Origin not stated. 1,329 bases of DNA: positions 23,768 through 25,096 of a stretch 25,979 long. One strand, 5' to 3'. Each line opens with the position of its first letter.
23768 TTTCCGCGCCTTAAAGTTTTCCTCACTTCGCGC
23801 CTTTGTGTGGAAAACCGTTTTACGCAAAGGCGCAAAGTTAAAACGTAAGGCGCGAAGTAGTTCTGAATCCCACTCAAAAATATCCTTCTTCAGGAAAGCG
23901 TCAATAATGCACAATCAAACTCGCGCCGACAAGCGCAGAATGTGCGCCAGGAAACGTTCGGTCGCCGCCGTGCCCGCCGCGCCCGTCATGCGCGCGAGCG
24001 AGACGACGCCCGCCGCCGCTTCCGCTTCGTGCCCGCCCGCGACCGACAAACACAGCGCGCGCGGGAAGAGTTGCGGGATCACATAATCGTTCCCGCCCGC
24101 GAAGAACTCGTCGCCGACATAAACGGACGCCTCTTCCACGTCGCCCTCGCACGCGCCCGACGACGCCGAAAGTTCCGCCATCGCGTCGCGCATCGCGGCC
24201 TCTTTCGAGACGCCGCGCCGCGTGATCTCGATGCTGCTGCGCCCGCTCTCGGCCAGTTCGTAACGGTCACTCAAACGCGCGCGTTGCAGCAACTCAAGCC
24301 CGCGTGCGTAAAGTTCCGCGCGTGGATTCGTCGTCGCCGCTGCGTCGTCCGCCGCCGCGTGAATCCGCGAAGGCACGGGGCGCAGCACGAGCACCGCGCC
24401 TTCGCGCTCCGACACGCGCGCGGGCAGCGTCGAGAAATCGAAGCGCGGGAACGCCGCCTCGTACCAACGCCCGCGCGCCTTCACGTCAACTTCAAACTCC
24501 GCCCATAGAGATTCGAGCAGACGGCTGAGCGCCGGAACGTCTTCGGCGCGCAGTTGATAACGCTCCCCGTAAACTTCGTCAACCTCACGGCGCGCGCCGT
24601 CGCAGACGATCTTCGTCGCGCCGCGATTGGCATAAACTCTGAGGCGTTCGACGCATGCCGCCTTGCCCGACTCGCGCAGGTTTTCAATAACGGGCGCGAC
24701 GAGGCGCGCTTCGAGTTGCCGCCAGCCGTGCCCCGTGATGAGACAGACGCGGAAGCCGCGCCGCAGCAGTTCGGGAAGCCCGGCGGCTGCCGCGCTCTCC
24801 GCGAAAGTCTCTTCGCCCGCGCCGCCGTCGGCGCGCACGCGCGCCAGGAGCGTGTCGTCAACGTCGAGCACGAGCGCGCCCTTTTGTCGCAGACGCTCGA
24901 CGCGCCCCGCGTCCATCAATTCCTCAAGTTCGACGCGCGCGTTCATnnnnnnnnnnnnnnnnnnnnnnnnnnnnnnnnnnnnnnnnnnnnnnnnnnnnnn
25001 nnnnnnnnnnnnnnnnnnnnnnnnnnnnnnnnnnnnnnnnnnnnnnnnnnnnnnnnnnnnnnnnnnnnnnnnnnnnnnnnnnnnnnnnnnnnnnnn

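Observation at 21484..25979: HIT-like + HAD-IIB + CofD/YvcK-GT2: candidate uncharacterised activation and phospho-transfer module heading a glycan locus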

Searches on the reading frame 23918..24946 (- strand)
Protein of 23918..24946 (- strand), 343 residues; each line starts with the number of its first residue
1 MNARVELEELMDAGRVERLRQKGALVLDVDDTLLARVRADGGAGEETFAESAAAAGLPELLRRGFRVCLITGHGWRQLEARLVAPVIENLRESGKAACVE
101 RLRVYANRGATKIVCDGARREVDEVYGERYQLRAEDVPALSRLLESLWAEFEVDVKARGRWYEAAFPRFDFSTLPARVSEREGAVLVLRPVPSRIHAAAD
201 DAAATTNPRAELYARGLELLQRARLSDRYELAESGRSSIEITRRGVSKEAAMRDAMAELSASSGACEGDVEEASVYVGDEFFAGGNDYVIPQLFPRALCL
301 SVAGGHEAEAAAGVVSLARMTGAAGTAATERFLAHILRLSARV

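Call 5: search_protein_families(library=pfam, proteins=[window:23918-24946:-], max_evalue=0.01)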
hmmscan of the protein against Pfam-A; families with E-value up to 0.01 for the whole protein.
window:23918-24946:- (343 aa): 0 families

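Call 6: search_protein_families(library=ncbifam, proteins=[window:23918-24946:-], max_evalue=0.01)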
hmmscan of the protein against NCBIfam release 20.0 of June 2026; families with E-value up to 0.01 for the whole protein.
window:23918-24946:- (343 aa): 2 families
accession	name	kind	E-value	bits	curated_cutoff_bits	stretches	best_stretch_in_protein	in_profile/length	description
TIGR01484.1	HAD-SF-IIB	subfamily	1.6e-05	25.1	41.8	1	25-289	2-210/221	HAD-IIB family hydrolase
TIGR00099.1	Cof-subfamily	subfamily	8.5e-05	22.2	137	0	220-262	161-203/256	Cof-type HAD-IIB family hydrolase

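Call 24: find_homologous_proteins(query=window:23918-24946:-, max_evalue=0.001)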
Query window:23918-24946:- (343 aa): 109 proteins with E <= 0.001 among 8000 candidates.
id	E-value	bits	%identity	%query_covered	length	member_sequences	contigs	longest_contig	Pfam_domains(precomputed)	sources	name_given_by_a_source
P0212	1.4e-213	726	100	100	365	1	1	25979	-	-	-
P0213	1.8e-163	562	81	99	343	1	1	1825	-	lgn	-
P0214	1.9e-163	562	81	99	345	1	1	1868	-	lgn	-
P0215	4.2e-162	557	79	100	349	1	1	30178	-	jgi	jgi:hypothetical protein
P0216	7.8e-161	553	80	99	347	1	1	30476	-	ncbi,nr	ncbi:MAG TPA: hypothetical protein VK363_04590 [Pyrinomonadaceae bacterium]|nr:hypothetical protein 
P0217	5.4e-158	544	79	99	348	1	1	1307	-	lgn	-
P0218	1.6e-156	539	79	99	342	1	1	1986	-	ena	-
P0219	1.9e-155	535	77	99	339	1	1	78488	-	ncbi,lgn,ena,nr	ncbi:MAG TPA: hypothetical protein VJ842_00925 [Pyrinomonadaceae bacterium]|nr:hypothetical protein 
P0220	1.6e-140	486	72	100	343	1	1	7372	-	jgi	jgi:hydroxymethylpyrimidine pyrophosphatase-like HAD family hydrolase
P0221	8.0e-138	477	70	99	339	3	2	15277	-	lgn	-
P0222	2.4e-137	476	72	99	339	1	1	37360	-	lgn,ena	-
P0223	3.9e-137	475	70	99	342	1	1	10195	-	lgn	-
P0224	1.8e-136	473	72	99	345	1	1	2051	-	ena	-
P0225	2.3e-136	473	70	99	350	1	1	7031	-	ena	-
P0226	1.6e-135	470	70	99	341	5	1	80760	-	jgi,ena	jgi:hypothetical protein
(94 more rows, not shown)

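Call 46: predict_structure(alignment_id=A4)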
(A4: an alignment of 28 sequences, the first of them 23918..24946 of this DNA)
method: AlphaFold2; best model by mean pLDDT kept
length: 343 residues; sequences in the alignment: 28
mean_pLDDT: 91.5   pTM: 0.87
mean pLDDT of the five models: 91.5, 91.4, 91.4, 90.3, 90.0
residues with pLDDT >= 90: 269; 70-90: 56; 50-70: 16; < 50: 2
segments of 3 or more residues with pLDDT < 50: none
pLDDT, mean of each block of 10 residues (from residue 1): 71 96 97 79 78 96 97 91 95 94 91 84 90 96 97 95 93 94 93 87 79 97 97 93 92 95 95 97 91 97 78 91 95 97 88
secondary structure, 60 per line:
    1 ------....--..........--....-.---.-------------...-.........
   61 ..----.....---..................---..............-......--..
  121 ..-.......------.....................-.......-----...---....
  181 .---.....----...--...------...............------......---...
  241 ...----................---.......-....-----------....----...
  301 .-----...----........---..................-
elements in order: H7-10 H13-22 E25-28 H52-62 E67-71 H75-92 H96-101 E102-106 E111-116 E119-122 H124-130 H137-157 H159-165 E177-181 E185-189 H208-222 E229-234 E238-243 H248-263 H267-273 E275-278 H290-293 E298-301 E314-316 H317-321 H325-342

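Call 49: fold_search(model_id=the predicted structure, library=pdb)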
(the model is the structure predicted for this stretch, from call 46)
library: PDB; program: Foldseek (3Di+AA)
matches with E <= 10: 862; with E <= 0.001: 105
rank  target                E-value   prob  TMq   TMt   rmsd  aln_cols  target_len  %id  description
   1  4bnd_B                1.6e-12  1.00  0.51  0.66   6.7       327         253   16  Structure of an atypical alpha-phosphoglucomutase similar to eukaryotic phosphomannomutases (released 2013-10-02)
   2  4bnd_A                5.0e-12  1.00  0.51  0.67   6.5       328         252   16  Structure of an atypical alpha-phosphoglucomutase similar to eukaryotic phosphomannomutases (released 2013-10-02)
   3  6rn1_A                9.8e-12  1.00  0.52  0.50   6.1       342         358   13  Structure of N-terminal truncated Plasmodium falciparum IMP-nucleotidase (released 2020-07-15)
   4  6rme_B                1.5e-11  1.00  0.49  0.46   6.8       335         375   13  Structure of IMP bound Plasmodium falciparum IMP-nucleotidase mutant D172N (released 2020-07-08)
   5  6rmw_C                1.8e-11  1.00  0.51  0.46   6.7       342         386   14  Structure of N-terminal truncated IMP bound Plasmodium falciparum IMP-nucleotidase (released 2020-07-15)
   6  6rme_G                2.6e-11  1.00  0.48  0.45   6.4       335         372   14  Structure of IMP bound Plasmodium falciparum IMP-nucleotidase mutant D172N (released 2020-07-08)
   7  6rme_E                2.7e-11  1.00  0.49  0.46   6.4       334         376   15  Structure of IMP bound Plasmodium falciparum IMP-nucleotidase mutant D172N (released 2020-07-08)
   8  6rmw_F                3.7e-11  1.00  0.48  0.45   6.3       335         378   15  Structure of N-terminal truncated IMP bound Plasmodium falciparum IMP-nucleotidase (released 2020-07-15)
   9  6rme_F                3.9e-11  1.00  0.50  0.46   5.9       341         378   13  Structure of IMP bound Plasmodium falciparum IMP-nucleotidase mutant D172N (released 2020-07-08)
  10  6rmw_E                1.3e-10  1.00  0.49  0.45   6.4       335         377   14  Structure of N-terminal truncated IMP bound Plasmodium falciparum IMP-nucleotidase (released 2020-07-15)
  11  6rme_A                1.5e-10  1.00  0.49  0.46   6.2       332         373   15  Structure of IMP bound Plasmodium falciparum IMP-nucleotidase mutant D172N (released 2020-07-08)
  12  8jb3                  1.6e-10  1.00  0.49  0.41   7.5       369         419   12  Structure and allosteric regulation of the inosine 5'-monophosphate-specific phosphatase ISN1 from Saccharomyces cerevis (released 2024-03-06)
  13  6rmd_D                2.2e-10  1.00  0.49  0.46   7.3       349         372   14  Structure of ATP bound Plasmodium falciparum IMP-nucleotidase (released 2020-07-15)
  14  6rmw_A                2.3e-10  1.00  0.50  0.46   6.6       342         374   13  Structure of N-terminal truncated IMP bound Plasmodium falciparum IMP-nucleotidase (released 2020-07-15)
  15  5dxn                  2.8e-10  1.00  0.53  0.65   5.6       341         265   12  Structure of Aspergillus fumigatus trehalose-6-phosphate phosphatase crystal form 2 (released 2016-06-15)
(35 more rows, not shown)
